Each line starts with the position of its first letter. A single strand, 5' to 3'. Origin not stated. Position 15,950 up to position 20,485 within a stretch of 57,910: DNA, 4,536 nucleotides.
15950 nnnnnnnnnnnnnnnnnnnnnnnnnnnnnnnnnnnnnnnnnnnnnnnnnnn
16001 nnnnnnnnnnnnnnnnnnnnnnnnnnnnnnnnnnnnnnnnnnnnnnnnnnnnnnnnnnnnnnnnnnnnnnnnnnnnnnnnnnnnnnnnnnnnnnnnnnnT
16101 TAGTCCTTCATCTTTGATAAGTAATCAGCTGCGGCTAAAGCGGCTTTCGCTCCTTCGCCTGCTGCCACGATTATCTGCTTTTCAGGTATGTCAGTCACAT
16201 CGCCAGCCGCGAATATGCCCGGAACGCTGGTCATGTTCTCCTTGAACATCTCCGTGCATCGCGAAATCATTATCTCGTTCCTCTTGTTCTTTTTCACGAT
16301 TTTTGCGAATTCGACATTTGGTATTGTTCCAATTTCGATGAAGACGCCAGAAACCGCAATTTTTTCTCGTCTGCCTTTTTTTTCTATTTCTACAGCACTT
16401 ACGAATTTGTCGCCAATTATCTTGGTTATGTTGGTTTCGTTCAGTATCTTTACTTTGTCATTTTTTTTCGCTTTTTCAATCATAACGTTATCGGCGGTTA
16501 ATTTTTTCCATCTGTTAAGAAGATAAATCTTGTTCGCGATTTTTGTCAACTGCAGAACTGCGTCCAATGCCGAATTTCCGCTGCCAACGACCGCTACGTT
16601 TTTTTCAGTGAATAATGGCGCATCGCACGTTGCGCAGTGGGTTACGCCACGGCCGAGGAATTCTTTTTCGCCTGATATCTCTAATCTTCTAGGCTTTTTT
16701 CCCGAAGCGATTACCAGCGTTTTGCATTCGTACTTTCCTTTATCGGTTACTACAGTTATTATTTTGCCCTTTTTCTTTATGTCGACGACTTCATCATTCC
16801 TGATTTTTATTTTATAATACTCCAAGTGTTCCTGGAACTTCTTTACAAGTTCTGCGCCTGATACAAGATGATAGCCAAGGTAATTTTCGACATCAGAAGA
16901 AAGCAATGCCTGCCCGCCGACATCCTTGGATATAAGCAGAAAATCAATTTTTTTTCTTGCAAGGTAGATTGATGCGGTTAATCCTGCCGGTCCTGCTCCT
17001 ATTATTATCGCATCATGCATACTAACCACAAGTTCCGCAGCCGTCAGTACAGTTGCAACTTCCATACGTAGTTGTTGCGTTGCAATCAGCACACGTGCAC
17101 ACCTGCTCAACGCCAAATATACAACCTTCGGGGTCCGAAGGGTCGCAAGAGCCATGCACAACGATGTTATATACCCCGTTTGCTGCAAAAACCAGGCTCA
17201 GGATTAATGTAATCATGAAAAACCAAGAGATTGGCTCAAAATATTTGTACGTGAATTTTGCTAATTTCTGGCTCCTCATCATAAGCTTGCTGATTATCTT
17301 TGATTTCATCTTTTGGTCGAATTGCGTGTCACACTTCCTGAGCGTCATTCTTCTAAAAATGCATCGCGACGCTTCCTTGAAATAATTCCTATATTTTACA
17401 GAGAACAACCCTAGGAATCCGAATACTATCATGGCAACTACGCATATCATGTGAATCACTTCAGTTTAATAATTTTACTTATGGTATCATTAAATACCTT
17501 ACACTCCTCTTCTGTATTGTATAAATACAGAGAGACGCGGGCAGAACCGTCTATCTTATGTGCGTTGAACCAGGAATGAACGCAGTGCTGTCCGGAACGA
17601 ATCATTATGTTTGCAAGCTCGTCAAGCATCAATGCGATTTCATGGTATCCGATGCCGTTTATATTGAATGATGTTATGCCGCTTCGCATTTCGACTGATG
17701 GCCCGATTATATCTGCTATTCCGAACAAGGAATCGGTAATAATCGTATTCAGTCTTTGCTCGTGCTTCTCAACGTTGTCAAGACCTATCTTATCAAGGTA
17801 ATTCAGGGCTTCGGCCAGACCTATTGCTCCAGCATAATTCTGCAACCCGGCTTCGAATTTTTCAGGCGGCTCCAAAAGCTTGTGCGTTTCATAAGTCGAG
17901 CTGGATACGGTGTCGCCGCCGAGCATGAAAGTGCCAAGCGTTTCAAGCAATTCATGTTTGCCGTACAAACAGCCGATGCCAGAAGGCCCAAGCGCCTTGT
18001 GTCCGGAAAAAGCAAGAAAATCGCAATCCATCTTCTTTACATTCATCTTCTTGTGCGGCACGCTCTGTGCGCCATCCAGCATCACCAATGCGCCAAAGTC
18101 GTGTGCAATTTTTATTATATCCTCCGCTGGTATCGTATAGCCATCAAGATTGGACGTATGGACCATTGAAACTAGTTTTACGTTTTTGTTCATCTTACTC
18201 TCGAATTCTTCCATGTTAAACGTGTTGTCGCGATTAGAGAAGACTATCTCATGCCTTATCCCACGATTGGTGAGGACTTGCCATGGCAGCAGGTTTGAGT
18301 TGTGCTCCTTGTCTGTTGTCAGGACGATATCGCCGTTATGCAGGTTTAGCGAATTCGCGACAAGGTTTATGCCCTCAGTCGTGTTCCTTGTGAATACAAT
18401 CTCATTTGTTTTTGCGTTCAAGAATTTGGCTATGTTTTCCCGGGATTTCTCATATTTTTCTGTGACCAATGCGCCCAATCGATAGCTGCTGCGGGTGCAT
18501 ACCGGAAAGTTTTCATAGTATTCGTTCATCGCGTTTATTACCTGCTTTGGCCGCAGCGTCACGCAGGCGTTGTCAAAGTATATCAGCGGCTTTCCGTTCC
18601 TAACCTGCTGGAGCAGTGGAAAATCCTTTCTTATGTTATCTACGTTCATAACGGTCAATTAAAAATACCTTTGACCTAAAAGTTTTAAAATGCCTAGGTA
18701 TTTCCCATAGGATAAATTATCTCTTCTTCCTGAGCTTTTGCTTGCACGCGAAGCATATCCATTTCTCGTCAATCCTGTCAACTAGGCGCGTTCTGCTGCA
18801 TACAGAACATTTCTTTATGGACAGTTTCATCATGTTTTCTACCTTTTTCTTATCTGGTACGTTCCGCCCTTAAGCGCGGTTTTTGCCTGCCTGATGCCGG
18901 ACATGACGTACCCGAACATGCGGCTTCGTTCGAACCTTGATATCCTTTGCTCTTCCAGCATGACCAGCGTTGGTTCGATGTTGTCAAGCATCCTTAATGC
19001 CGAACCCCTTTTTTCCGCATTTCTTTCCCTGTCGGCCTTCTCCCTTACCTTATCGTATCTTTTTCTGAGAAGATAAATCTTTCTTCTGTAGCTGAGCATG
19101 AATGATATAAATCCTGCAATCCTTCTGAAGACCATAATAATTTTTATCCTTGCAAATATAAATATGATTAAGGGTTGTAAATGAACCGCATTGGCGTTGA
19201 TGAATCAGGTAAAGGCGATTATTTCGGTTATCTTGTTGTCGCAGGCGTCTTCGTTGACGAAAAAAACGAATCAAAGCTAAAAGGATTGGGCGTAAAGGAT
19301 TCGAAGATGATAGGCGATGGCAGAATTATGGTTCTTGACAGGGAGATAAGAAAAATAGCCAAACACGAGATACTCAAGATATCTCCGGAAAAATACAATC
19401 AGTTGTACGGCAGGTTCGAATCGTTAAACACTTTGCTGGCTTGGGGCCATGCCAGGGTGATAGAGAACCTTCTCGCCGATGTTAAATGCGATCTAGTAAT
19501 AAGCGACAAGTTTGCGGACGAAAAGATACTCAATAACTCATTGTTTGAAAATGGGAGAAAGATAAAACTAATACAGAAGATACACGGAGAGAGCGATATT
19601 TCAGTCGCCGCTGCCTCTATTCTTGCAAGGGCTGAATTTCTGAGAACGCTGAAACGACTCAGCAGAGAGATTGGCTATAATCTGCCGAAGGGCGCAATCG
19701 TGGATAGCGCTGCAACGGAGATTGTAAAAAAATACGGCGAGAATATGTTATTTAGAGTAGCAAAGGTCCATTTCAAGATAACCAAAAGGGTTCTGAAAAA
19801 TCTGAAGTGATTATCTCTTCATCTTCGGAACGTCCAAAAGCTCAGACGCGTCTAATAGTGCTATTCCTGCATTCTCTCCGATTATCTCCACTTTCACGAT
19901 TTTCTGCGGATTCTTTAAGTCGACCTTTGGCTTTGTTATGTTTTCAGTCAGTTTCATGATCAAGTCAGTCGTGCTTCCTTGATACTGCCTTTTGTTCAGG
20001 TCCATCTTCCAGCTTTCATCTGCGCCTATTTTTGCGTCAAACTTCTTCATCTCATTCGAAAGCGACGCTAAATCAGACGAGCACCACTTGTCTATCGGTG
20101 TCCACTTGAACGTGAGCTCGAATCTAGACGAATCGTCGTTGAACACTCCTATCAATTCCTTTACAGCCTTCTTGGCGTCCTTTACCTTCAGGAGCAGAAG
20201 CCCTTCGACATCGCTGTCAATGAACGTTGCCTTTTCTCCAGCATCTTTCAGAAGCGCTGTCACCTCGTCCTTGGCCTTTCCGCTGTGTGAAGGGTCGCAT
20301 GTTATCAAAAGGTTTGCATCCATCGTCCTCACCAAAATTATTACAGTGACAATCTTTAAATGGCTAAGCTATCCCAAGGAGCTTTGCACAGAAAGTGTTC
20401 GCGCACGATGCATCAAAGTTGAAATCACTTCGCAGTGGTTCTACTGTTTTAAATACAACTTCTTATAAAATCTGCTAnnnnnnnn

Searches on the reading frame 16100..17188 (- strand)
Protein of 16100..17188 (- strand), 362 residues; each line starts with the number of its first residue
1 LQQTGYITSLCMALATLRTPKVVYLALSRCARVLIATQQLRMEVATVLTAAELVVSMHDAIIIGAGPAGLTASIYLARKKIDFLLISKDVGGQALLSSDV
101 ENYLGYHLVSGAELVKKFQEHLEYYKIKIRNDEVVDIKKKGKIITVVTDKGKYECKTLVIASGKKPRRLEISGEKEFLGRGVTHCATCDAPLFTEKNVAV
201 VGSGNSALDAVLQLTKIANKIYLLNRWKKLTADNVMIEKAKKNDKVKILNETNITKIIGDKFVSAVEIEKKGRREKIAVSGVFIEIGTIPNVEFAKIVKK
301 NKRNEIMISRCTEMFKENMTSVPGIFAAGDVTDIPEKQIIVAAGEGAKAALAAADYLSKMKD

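Call 3: search_protein_families(library=pfam, proteins=[window:16100-17188:-], max_evalue=0.01)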
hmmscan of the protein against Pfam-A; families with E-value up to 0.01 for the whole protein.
window:16100-17188:- (362 aa): 13 families
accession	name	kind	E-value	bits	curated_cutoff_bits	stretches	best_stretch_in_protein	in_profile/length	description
PF07992.20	Pyr_redox_2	-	1.4e-40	140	26.1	1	59-344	2-289/291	Pyridine nucleotide-disulphide oxidoreductase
PF13738.12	Pyr_redox_3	-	1.1e-26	94.3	30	2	109-329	78-305/305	Pyridine nucleotide-disulphide oxidoreductase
PF00070.33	Pyr_redox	-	2.1e-09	38.2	22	1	197-269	1-80/82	Pyridine nucleotide-disulphide oxidoreductase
PF01134.28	GIDA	-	3.8e-09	36.5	22.1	0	59-90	1-32/391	Glucose inhibited division protein A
PF03486.20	HI0933_like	-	9.7e-09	35.5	50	1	59-88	2-31/244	HI0933-like protein Rossmann domain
PF01266.30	DAO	-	4.7e-07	30.1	27.9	1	59-92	1-35/353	FAD dependent oxidoreductase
PF01946.23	Thi4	-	4.4e-06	26.5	26.2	1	57-90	17-51/235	Thi4 family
PF00890.30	FAD_binding_2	-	4.7e-06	26.5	20.4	1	59-107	1-51/414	FAD binding domain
PF13450.12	NAD_binding_8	-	1.2e-05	26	21.9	1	62-117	1-54/68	NAD(P)-binding Rossmann-like domain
PF13434.12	Lys_Orn_oxgnase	-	2.8e-05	23.8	21.3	1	127-220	116-213/339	L-lysine 6-monooxygenase/L-ornithine 5-monooxygenase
PF01494.25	FAD_binding_3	-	0.0011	18.8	22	1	59-89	3-33/349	FAD binding domain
PF13454.12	NAD_binding_9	-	0.0025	18.2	21.8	0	117-164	105-154/155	FAD-NAD(P)-binding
PF12831.13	FAD_oxidored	-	0.0064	16.3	27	0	59-110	1-58/416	FAD dependent oxidoreductase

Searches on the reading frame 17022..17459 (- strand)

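Call 3: search_protein_families(library=pfam, proteins=[window:17022-17459:-], max_evalue=0.01)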
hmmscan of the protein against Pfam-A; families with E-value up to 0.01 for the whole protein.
window:17022-17459:- (145 aa): 0 families

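Call 27: search_protein_families(library=ncbifam, proteins=[window:17022-17459:-], max_evalue=1)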
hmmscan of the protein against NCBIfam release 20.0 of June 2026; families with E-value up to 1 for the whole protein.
window:17022-17459:- (145 aa): 2 families
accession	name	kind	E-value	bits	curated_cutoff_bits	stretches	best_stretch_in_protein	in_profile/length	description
TIGR03003.1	ectoine_ehuD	equivalog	0.018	14.9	205.2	1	57-93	167-203/212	ectoine/hydroxyectoine ABC transporter permease subunit EhuD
NF003230.0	PRK04195.1-6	equivalog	0.062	12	441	1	22-75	320-372/494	replication factor C large subunit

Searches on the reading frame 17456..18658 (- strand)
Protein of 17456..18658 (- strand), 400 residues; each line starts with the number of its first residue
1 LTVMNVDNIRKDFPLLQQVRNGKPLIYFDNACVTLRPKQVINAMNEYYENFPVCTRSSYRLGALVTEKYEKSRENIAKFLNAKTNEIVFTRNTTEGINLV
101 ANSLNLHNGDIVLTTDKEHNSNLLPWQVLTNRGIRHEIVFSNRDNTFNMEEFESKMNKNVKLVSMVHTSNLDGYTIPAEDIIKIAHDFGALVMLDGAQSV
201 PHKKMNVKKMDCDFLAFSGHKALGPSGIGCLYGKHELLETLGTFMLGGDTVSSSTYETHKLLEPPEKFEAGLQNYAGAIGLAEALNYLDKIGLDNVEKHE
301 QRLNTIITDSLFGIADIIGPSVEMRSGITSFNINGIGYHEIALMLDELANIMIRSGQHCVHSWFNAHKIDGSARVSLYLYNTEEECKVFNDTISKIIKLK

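Call 3: search_protein_families(library=pfam, proteins=[window:17456-18658:-], max_evalue=0.01)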
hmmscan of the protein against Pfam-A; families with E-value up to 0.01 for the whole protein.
window:17456-18658:- (400 aa): 4 families
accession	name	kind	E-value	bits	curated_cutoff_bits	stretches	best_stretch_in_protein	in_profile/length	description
PF00266.25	Aminotran_5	-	8.7e-110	367.6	21.5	1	26-387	1-369/371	Aminotransferase class-V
PF03841.19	SelA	-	0.0003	20.4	22.8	1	145-242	122-234/367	L-seryl-tRNA selenium transferase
PF01041.23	DegT_DnrJ_EryC1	-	0.0032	17.2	19.8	1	74-221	31-174/360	DegT/DnrJ/EryC1/StrS aminotransferase family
PF01053.26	Cys_Met_Meta_PP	-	0.0057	15.7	27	1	106-220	88-197/381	Cys/Met metabolism PLP-dependent enzyme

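Call 35: search_protein_families(library=ncbifam, proteins=[window:17456-18658:-], max_evalue=0.00001)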
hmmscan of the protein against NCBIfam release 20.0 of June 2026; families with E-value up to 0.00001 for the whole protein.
window:17456-18658:- (400 aa): 20 families
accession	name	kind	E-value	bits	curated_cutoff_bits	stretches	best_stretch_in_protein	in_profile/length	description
TIGR01979.1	sufS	subfamily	4.1e-123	411.2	475.1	1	8-398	2-400/403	SufS family cysteine desulfurase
NF041166.1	f2_encap_cargo1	exception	2.1e-109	367.4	800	1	3-395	224-622/623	family 2A encapsulin nanocompartment cargo protein cysteine desulfurase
NF006791.0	PRK09295.1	equivalog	1.2e-88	298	661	1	4-399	3-404/406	cysteine desulfurase SufS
NF008126.0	PRK10874.1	equivalog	8.1e-81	272.2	607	1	1-398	1-397/401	cysteine desulfurase CsdA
TIGR03392.1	FeS_syn_CsdA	equivalog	1e-79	268.5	493.6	1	5-398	2-394/398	cysteine desulfurase CsdA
TIGR01977.1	am_tr_V_EF2568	hypoth_equivalog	6.2e-71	239.4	377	1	26-396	1-376/376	cysteine desulfurase family protein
TIGR01976.1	am_tr_V_VC1184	hypoth_equivalog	1.5e-51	175.9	352.35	1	5-387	2-395/401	cysteine desulfurase-like protein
NF040779.1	Sec_lyase_SclA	exception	4e-49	167.5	525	1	33-393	9-373/378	selenocysteine lyase SclA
TIGR03402.1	FeS_nifS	equivalog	3e-39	134.9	530.75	1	26-398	1-371/379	cysteine desulfurase NifS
NF010611.0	PRK14012.1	equivalog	6.1e-30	104.4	548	1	25-248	6-235/406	IscS subfamily cysteine desulfurase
TIGR03235.1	DNA_S_dndA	equivalog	2.7e-29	102.6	480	1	27-249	1-230/353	cysteine desulfurase DndA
TIGR02006.1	IscS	equivalog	3e-28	98.9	643.2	1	26-259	5-245/402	IscS subfamily cysteine desulfurase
TIGR03403.1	nifS_epsilon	equivalog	2.8e-24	85.7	587.7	1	26-253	1-232/382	NifS family cysteine desulfurase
NF002806.0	PRK02948.1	subfamily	1.7e-19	70.1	304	1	25-233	1-212/381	IscS subfamily cysteine desulfurase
NF051467.1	peri_mod_PvdN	equivalog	3.4e-17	62.2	650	1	20-347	48-385/425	pyoverdine-tailoring periplasmic protein PvdN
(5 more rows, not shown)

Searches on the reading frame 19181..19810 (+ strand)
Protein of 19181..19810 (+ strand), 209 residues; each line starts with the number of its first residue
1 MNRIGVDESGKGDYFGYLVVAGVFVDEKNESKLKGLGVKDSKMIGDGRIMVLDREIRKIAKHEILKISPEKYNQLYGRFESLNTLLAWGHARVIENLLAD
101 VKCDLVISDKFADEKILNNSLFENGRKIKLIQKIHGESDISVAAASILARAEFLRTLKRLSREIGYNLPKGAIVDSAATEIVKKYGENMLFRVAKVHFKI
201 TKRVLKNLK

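Call 45: search_protein_families(library=pfam, proteins=[window:19181-19810:+], max_evalue=0.0001)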
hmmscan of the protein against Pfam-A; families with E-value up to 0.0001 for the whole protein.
window:19181-19810:+ (209 aa): 1 family
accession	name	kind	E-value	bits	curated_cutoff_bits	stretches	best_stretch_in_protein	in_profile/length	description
PF01351.25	RNase_HII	-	1.6e-29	103.6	25.8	1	4-199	1-197/199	Ribonuclease HII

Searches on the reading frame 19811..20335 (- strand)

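Call 45: search_protein_families(library=pfam, proteins=[window:19811-20335:-], max_evalue=0.0001)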
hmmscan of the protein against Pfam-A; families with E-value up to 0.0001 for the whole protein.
window:19811-20335:- (174 aa): 1 family
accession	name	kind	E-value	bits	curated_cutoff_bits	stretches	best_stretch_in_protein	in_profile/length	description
PF02926.22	THUMP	-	3.3e-05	24.7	20.6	1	121-160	47-83/84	THUMP domain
